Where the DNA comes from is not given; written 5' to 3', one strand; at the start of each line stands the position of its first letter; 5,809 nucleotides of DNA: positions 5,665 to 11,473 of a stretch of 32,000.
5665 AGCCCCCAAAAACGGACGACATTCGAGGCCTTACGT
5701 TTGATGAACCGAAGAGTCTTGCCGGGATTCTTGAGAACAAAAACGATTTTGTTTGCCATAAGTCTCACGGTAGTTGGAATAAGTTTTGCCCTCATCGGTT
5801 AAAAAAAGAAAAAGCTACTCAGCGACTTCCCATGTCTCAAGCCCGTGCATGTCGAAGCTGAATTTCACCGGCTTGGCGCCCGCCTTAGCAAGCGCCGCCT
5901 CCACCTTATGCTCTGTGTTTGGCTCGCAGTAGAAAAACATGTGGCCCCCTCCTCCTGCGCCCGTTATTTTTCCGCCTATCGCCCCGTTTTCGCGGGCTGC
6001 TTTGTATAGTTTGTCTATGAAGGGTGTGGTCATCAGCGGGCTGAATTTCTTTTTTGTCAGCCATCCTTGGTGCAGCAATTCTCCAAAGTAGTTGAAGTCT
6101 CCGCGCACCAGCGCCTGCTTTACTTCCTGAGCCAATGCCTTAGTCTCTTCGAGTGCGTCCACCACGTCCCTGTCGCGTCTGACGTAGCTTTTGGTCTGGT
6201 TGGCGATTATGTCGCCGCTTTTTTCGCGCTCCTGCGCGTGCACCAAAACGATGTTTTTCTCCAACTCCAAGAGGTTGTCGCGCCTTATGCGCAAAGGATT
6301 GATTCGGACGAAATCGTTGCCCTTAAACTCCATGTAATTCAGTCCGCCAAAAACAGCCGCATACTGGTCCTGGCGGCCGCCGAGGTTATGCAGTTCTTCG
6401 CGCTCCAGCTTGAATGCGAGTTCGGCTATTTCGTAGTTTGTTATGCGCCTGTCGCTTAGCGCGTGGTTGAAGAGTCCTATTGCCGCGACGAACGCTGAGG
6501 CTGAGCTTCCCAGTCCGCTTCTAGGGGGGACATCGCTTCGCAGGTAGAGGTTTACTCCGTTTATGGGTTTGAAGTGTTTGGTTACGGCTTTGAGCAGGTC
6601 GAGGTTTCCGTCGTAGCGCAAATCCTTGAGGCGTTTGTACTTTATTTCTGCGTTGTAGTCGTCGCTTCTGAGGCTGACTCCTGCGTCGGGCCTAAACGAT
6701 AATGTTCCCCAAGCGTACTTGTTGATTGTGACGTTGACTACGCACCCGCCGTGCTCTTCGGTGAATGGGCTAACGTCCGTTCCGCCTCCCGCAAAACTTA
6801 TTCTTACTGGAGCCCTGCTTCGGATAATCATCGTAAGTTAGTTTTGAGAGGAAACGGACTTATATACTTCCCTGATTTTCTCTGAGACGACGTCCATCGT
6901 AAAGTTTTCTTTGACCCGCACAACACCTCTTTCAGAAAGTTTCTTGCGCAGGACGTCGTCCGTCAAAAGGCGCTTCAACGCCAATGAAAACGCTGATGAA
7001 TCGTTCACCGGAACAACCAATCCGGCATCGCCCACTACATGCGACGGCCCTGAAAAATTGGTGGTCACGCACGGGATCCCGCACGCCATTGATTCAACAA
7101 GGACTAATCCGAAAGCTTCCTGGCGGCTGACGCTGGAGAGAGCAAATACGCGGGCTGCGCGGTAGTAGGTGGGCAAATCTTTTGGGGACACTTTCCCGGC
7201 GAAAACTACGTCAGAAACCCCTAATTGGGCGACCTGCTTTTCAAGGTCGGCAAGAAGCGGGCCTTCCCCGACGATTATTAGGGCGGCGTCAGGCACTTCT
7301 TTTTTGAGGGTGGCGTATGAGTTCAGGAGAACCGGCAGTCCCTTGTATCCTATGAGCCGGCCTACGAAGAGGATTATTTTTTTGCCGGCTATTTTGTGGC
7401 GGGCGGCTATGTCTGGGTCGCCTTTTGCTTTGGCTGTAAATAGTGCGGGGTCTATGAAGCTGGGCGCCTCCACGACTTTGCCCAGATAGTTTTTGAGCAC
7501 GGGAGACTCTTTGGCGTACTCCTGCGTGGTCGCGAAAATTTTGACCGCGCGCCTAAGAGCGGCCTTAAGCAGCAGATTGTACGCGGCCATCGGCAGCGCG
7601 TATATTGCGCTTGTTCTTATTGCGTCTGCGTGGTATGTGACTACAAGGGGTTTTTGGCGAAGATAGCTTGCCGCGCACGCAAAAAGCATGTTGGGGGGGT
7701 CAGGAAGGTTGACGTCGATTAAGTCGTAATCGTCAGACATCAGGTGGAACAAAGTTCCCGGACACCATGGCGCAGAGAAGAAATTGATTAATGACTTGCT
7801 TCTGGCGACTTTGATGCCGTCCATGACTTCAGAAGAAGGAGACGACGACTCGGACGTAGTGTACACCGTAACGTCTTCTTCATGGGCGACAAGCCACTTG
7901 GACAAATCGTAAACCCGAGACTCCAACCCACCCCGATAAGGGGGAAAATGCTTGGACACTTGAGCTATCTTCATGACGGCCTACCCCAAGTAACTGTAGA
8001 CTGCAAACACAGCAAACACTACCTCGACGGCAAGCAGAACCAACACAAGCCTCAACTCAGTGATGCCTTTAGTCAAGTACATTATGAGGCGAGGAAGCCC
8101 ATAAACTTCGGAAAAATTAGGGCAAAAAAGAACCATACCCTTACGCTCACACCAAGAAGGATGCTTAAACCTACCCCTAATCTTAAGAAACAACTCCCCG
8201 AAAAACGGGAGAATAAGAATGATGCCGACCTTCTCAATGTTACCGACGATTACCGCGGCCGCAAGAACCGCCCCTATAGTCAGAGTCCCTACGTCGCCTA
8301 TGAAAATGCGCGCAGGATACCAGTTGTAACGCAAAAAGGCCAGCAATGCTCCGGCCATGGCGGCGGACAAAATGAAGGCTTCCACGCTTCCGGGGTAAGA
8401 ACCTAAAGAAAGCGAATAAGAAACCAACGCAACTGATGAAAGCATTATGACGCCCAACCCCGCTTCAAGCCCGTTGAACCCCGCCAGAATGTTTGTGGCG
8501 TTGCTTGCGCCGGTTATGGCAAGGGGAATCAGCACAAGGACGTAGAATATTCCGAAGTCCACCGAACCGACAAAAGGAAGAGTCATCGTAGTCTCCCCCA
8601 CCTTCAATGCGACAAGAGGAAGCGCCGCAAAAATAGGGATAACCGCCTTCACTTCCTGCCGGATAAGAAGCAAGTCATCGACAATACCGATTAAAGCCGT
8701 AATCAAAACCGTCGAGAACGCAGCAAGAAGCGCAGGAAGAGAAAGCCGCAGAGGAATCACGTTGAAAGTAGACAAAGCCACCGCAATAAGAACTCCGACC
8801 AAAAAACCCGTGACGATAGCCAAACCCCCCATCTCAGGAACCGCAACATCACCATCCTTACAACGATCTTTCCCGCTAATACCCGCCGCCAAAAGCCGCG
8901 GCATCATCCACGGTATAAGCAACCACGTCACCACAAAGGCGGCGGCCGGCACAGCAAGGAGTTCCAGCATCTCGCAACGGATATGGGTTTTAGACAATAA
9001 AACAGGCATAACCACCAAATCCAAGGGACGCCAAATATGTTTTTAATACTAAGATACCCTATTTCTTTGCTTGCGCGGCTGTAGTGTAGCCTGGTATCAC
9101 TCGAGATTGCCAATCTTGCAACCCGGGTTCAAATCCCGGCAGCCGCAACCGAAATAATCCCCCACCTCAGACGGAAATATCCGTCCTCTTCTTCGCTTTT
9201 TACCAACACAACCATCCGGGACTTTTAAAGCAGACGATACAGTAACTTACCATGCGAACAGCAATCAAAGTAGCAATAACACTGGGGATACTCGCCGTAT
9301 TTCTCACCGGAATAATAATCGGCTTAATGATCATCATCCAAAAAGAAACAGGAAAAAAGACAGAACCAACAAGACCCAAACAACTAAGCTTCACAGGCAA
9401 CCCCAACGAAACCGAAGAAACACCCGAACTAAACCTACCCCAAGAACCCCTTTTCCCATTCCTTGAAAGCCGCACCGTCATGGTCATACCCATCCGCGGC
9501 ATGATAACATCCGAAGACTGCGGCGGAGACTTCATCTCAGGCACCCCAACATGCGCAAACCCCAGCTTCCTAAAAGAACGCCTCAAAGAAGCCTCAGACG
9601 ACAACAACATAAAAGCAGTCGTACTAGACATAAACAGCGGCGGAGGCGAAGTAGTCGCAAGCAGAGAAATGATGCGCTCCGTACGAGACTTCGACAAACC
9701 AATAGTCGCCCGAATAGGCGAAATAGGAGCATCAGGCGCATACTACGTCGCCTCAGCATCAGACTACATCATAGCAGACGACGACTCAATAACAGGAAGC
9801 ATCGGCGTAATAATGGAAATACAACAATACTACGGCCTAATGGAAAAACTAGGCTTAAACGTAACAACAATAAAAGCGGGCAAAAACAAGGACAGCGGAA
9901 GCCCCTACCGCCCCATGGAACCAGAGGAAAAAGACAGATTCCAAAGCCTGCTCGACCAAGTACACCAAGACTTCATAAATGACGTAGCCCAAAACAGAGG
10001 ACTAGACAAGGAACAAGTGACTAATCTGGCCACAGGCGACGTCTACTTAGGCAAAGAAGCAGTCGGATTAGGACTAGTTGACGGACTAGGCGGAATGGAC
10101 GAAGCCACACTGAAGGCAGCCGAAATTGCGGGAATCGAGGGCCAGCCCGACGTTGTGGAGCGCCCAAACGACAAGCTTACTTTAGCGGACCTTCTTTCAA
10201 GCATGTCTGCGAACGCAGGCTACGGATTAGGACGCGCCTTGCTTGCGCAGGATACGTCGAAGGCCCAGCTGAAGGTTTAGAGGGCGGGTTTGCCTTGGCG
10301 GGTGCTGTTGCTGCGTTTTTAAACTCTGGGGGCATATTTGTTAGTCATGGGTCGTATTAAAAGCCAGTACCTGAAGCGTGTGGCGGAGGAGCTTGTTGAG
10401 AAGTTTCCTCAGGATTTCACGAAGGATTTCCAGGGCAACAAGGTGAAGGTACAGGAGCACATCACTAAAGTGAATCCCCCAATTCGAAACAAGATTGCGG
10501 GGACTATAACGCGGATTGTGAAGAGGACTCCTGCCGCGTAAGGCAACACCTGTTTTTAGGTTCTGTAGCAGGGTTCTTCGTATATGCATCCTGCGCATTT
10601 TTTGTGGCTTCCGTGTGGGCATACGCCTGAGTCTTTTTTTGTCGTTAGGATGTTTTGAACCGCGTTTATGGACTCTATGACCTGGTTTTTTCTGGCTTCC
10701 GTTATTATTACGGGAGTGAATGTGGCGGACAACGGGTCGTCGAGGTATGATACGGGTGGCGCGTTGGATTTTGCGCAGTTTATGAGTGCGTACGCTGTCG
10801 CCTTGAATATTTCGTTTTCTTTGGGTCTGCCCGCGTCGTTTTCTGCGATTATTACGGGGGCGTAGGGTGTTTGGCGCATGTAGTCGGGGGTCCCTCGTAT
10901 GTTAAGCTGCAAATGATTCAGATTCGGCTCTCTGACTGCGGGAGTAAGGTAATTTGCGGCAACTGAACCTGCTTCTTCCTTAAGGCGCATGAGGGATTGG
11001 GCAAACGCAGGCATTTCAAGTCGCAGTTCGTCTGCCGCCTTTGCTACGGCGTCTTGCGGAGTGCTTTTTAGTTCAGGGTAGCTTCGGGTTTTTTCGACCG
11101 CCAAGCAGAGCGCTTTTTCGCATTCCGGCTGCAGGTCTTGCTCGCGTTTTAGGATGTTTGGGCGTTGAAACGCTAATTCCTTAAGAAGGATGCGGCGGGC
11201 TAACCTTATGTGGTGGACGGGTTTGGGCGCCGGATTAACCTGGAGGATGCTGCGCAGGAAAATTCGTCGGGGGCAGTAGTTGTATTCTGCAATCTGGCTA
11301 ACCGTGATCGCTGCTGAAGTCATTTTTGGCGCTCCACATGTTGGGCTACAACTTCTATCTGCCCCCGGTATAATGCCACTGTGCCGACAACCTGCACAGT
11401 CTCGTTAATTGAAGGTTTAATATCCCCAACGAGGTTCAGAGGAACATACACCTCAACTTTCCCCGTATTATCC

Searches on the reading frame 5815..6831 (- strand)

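Call 4: search_protein_families(library=pfam, proteins=[window:5815-6831:-])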
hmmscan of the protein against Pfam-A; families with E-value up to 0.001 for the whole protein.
window:5815-6831:- (338 aa): 2 families
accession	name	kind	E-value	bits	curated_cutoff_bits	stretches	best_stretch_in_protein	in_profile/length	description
PF00288.32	GHMP_kinases_N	-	2.2e-17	63.5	22.3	1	80-163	7-87/87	GHMP kinases N terminal domain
PF08544.19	GHMP_kinases_C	-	2.3e-13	50.7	21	1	239-319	3-84/85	GHMP kinases C terminal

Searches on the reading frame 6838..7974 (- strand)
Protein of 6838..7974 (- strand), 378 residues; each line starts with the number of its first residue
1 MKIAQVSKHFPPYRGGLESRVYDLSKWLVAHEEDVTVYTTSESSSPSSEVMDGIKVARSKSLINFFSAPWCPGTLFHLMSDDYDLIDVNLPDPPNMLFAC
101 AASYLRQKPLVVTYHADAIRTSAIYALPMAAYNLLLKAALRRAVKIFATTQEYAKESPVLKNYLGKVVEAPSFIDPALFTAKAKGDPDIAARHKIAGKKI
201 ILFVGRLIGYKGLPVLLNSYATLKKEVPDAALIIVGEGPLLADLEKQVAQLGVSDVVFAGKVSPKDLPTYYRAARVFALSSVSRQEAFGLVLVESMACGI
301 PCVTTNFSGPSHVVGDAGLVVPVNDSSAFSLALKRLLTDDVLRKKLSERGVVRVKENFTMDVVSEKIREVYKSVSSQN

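Call 4: search_protein_families(library=pfam, proteins=[window:6838-7974:-])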
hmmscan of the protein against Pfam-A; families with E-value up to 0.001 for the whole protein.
window:6838-7974:- (378 aa): 6 families
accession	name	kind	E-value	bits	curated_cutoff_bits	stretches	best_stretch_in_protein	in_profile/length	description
PF00534.26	Glycos_transf_1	-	1.5e-40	139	26.4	1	193-350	9-169/172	Glycosyl transferases group 1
PF13692.12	Glyco_trans_1_4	-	1.6e-34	119.6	27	1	199-339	2-142/142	Glycosyl transferases group 1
PF13439.12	Glyco_transf_4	-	6.8e-12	46.2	28.5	1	15-156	2-147/170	Glycosyltransferase Family 4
PF13579.12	Glyco_trans_4_4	-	5.6e-11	43.5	29.7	1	15-155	1-140/158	Glycosyl transferase 4-like domain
PF13524.12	Glyco_trans_1_2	-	9e-08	32.6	25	1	226-366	11-141/144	Glycosyl transferase-like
PF20706.3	GT4-conflict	-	2.2e-06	27.3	26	1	191-316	190-322/385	Family 4 Glycosyltransferase in conflict systems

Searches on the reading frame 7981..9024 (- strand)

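Call 4: search_protein_families(library=pfam, proteins=[window:7981-9024:-])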
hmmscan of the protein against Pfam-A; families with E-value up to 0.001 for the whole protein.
window:7981-9024:- (347 aa): 1 family
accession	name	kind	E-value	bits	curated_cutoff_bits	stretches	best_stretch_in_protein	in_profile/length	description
PF00953.26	Glycos_transf_4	-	3.2e-35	121.9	27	1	100-261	2-159/160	Glycosyl transferase family 4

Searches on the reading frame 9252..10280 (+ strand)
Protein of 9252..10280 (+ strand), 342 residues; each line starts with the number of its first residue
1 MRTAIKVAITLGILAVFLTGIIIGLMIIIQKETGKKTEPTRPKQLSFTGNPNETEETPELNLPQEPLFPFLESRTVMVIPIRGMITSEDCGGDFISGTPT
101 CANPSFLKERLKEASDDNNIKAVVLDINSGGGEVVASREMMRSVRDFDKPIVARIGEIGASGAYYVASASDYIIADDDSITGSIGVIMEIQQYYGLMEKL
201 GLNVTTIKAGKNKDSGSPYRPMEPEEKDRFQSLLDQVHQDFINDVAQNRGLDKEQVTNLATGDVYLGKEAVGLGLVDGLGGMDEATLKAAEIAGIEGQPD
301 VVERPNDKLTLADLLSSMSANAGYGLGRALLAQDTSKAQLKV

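Call 4: search_protein_families(library=pfam, proteins=[window:9252-10280:+])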
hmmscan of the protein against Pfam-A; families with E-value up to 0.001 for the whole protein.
window:9252-10280:+ (342 aa): 2 families
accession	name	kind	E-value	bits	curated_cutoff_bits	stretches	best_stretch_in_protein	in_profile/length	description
PF01343.23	Peptidase_S49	-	1.4e-48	165.2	24.9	1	146-295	4-153/154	Peptidase family S49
PF25145.1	NfeD1b_N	-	9.8e-08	32.2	40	1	105-187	17-98/189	NfeD1b, N-terminal domain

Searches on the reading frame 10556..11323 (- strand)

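Call 5: search_protein_families(library=pfam, proteins=[window:10556-11323:-])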
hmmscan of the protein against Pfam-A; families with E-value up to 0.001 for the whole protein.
window:10556-11323:- (255 aa): 1 family
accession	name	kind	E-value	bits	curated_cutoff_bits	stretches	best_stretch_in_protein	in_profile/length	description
PF01930.23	Cas_Cas4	-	2.4e-05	24.9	22.7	0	144-253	54-159/160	Domain of unknown function DUF83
